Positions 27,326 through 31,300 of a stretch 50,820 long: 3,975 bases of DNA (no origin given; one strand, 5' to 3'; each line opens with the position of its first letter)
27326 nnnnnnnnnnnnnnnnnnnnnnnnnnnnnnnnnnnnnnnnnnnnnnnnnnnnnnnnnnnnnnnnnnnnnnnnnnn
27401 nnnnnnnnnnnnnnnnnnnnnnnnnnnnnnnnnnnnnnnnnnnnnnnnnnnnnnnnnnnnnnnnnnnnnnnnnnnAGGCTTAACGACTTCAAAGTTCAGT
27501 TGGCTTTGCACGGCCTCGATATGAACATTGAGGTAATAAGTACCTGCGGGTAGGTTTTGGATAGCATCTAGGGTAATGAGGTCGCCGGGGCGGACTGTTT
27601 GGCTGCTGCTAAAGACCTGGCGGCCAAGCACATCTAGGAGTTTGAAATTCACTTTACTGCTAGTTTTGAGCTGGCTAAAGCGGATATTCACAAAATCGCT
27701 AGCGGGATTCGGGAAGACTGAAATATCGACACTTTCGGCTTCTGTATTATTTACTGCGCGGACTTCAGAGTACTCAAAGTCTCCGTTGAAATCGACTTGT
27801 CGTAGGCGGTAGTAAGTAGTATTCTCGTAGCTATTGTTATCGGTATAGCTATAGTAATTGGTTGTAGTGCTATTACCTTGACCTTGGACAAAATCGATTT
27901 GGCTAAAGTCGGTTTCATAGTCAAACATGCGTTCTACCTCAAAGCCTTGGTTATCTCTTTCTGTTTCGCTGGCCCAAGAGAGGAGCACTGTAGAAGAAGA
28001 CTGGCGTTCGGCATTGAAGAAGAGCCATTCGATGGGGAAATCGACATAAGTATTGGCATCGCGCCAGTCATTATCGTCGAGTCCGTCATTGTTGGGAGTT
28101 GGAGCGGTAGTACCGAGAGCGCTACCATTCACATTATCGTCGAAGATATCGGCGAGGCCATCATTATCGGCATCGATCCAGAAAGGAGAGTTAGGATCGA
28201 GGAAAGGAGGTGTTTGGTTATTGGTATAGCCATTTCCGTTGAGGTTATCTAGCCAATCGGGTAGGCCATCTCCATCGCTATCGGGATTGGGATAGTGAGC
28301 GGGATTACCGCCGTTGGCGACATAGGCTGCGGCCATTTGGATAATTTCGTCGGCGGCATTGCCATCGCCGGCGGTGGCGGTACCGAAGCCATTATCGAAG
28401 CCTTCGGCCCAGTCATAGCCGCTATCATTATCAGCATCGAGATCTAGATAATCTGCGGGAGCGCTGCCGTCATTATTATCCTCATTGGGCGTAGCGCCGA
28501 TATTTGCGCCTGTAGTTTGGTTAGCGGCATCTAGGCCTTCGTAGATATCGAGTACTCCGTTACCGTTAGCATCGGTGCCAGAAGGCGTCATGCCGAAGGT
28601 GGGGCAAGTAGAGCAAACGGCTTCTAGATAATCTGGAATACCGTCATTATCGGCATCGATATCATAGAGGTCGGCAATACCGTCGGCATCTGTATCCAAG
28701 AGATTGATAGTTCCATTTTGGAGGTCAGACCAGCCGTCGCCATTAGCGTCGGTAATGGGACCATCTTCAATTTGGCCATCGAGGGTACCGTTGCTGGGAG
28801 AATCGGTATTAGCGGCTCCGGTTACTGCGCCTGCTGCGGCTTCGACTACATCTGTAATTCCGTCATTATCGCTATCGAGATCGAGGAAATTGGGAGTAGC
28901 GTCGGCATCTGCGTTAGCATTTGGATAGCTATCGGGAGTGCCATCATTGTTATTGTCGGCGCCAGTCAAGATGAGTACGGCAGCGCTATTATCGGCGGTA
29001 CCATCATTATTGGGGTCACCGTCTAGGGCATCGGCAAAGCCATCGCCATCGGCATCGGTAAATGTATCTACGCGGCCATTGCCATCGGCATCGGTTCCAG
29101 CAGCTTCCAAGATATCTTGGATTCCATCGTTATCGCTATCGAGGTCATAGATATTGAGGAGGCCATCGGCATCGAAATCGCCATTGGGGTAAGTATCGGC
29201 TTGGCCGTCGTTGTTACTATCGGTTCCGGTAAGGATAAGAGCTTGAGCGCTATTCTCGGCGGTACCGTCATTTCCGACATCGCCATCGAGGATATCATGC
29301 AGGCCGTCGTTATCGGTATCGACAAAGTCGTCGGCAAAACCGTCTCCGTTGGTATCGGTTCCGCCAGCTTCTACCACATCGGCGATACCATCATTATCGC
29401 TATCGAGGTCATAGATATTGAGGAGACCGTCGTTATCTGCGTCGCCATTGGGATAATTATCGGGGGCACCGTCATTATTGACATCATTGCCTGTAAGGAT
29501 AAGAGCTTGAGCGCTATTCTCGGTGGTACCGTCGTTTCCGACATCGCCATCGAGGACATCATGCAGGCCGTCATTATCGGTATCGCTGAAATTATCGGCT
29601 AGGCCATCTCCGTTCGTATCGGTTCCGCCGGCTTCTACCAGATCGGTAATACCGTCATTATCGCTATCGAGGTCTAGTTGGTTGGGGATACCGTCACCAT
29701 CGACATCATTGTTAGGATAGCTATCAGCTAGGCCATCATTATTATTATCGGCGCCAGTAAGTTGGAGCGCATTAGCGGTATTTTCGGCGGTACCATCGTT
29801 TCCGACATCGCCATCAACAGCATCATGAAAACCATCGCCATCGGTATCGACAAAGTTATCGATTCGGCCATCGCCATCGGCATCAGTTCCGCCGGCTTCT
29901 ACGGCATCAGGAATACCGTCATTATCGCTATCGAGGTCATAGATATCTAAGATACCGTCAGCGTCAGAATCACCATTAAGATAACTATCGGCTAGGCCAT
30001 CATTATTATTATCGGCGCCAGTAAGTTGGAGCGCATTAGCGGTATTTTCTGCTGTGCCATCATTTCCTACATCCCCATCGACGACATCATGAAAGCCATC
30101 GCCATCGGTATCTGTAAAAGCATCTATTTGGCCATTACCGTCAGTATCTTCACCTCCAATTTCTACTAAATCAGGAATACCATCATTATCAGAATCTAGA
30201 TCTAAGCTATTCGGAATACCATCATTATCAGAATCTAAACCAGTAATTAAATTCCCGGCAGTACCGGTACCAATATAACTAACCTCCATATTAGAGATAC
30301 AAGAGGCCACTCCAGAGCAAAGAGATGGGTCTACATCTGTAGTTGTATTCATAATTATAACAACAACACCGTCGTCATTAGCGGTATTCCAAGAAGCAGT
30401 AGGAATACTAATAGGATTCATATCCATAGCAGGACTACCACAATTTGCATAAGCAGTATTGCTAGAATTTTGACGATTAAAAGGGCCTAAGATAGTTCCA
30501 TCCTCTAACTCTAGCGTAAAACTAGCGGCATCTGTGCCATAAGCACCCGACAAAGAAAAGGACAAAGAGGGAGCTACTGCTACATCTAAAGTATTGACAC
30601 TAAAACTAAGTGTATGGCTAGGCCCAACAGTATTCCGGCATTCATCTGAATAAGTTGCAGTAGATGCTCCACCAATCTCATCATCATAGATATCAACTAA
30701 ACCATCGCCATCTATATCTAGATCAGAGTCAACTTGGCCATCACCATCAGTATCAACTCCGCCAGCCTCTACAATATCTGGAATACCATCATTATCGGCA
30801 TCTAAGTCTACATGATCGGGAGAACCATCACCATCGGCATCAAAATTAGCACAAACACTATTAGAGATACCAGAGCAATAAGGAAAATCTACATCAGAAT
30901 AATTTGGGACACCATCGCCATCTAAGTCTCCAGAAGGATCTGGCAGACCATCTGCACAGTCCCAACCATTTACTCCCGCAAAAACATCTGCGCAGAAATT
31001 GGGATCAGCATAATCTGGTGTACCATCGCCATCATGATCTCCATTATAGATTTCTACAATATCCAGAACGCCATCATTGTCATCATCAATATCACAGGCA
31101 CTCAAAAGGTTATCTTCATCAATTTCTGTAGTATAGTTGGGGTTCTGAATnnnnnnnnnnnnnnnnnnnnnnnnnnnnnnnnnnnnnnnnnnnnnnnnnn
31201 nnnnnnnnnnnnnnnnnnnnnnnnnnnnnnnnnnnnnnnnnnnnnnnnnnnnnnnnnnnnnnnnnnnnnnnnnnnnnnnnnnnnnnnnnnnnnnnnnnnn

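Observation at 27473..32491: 1672-aa T9SS-secreted adhesin built from near-identical TSP3 calcium-binding cassettes of about 270 bp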

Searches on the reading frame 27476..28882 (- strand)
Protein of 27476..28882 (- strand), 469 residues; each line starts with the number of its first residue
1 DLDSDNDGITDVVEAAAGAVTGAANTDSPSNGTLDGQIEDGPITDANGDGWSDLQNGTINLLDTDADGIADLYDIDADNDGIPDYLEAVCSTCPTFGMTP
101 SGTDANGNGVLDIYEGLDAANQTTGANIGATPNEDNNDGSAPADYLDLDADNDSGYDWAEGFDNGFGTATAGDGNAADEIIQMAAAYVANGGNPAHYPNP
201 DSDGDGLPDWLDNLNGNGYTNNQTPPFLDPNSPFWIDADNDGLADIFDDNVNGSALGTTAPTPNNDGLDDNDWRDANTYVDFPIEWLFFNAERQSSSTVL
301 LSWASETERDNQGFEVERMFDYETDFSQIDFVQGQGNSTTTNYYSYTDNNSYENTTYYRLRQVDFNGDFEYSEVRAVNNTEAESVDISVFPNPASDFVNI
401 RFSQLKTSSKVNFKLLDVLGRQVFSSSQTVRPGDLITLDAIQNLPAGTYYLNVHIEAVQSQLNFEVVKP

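Call 13: search_protein_families(library=pfam, proteins=[window:27476-28882:-], max_evalue=10)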
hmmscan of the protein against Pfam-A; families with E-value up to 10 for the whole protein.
window:27476-28882:- (469 aa): 4 families
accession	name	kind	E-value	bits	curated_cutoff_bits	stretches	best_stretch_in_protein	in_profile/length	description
PF18962.6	Por_Secre_tail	-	2.7e-10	40.8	27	1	389-457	1-66/75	Secretion system C-terminal sorting domain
PF02412.23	TSP_3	-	0.0051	16.9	25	2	63-87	2-26/36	Thrombospondin type 3 repeat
PF18884.5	TSP3_bac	-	0.0084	16.4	25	2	3-18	1-16/22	Bacterial TSP3 repeat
PF03495.19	Binary_toxB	-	0.12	13.1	25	2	76-88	2-14/78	Clostridial binary toxin B/anthrax toxin PA Ca-binding domain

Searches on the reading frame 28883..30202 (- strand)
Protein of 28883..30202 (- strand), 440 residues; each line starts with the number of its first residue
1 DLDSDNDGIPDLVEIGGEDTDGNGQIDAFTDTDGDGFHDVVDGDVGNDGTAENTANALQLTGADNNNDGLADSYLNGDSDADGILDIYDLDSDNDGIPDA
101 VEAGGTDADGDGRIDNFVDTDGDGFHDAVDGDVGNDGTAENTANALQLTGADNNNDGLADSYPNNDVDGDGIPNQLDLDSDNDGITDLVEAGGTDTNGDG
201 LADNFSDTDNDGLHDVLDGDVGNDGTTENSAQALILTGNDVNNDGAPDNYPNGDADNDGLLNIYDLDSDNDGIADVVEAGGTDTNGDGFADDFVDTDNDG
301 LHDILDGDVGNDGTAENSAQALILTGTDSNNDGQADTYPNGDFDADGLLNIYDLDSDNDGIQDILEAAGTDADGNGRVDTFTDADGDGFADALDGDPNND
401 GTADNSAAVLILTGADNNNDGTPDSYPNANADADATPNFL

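Call 13: search_protein_families(library=pfam, proteins=[window:28883-30202:-], max_evalue=10)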
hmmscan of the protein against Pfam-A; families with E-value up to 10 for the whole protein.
window:28883-30202:- (440 aa): 4 families
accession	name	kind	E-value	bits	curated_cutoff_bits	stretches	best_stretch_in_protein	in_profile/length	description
PF02412.23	TSP_3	-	0.027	14.6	25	3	152-177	2-26/36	Thrombospondin type 3 repeat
PF22140.1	VipD-like_C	-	0.063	14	27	1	295-338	56-101/137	VipD-like, C-terminal domain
PF18884.5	TSP3_bac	-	0.067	13.5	25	8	91-103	1-13/22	Bacterial TSP3 repeat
PF03698.18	UPF0180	-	6.5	7.4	25.4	0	314-337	30-53/77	Uncharacterised protein family (UPF0180)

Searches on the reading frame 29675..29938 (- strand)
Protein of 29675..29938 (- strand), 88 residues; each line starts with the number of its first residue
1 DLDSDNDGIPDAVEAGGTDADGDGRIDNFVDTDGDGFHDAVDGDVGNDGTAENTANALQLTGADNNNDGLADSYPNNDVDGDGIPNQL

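Call 13: search_protein_families(library=pfam, proteins=[window:29675-29938:-], max_evalue=10)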
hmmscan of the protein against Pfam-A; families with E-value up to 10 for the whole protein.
seq(88 aa): 3 families
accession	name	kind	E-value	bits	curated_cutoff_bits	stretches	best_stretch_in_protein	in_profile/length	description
PF18884.5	TSP3_bac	-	2.5e-05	24.5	25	2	3-15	1-13/22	Bacterial TSP3 repeat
PF02412.23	TSP_3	-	0.00082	19.5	25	3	64-87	2-24/36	Thrombospondin type 3 repeat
PF03495.19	Binary_toxB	-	2.5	8.8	25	1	3-17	2-16/78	Clostridial binary toxin B/anthrax toxin PA Ca-binding domain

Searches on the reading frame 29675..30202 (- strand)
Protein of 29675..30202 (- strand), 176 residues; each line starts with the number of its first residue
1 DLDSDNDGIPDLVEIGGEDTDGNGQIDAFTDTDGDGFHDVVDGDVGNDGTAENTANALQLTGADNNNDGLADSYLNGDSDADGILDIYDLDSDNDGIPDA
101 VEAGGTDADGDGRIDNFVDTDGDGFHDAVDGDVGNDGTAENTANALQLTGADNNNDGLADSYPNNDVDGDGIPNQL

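Call 61: predict_structure(alignment_id=A2)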
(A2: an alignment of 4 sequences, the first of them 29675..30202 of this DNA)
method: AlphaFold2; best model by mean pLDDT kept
length: 176 residues; sequences in the alignment: 4
mean_pLDDT: 42.2   pTM: 0.17
mean pLDDT of the five models: 42.2, 42.1, 41.4, 37.0, 35.4
residues with pLDDT >= 90: 0; 70-90: 0; 50-70: 21; < 50: 155
segments of 3 or more residues with pLDDT < 50: 1-4, 9-17, 29-92, 96-110, 112-114, 116-153, 159-176
pLDDT, mean of each block of 10 residues (from residue 1): 45 47 54 42 37 34 41 39 45 46 42 43 39 38 34 50 43 37
secondary structure, 60 per line:
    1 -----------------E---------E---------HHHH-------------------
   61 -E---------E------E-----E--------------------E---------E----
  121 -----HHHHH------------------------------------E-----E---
elements in order: H38-41 H126-130

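Call 62: search_solved_structures(query=A2, max_evalue=10, show_alignments=2)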
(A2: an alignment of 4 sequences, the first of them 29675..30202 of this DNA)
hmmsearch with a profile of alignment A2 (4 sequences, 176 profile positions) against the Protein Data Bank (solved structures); distinct sequences matched with E-value up to 10: 2.
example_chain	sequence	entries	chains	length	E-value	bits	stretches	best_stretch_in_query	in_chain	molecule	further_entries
4fva_A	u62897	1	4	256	0.99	12.6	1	94-127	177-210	5'-tyrosyl-DNA phosphodiesterase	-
4f1i_A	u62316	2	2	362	1.1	12.4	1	94-127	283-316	5'-tyrosyl-DNA phosphodiesterase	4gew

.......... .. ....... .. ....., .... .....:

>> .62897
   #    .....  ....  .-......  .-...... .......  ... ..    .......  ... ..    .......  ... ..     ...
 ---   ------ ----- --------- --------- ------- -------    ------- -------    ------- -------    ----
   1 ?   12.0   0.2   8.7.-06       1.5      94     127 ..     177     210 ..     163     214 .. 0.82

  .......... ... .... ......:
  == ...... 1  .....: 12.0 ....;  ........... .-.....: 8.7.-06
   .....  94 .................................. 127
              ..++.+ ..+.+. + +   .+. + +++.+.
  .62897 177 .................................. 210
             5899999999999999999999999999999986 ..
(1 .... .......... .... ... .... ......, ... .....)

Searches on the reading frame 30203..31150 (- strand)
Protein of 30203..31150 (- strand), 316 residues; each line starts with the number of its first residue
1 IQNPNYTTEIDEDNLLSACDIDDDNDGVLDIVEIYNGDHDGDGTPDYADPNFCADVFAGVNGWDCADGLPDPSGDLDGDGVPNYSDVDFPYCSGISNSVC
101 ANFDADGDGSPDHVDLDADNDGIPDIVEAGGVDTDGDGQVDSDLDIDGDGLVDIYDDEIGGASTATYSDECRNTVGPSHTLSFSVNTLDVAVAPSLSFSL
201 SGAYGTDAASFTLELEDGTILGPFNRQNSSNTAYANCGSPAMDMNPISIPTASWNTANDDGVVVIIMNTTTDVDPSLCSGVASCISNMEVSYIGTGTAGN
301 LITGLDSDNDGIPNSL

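Call 13: search_protein_families(library=pfam, proteins=[window:30203-31150:-], max_evalue=10)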
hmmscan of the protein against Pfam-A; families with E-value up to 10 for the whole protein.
window:30203-31150:- (316 aa): 2 families
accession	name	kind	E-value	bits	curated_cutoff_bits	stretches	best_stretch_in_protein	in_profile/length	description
PF02412.23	TSP_3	-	0.0007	19.7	25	6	104-126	2-24/36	Thrombospondin type 3 repeat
PF05901.16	Excalibur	-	3.4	8.6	22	2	303-313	24-34/36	Excalibur calcium-binding domain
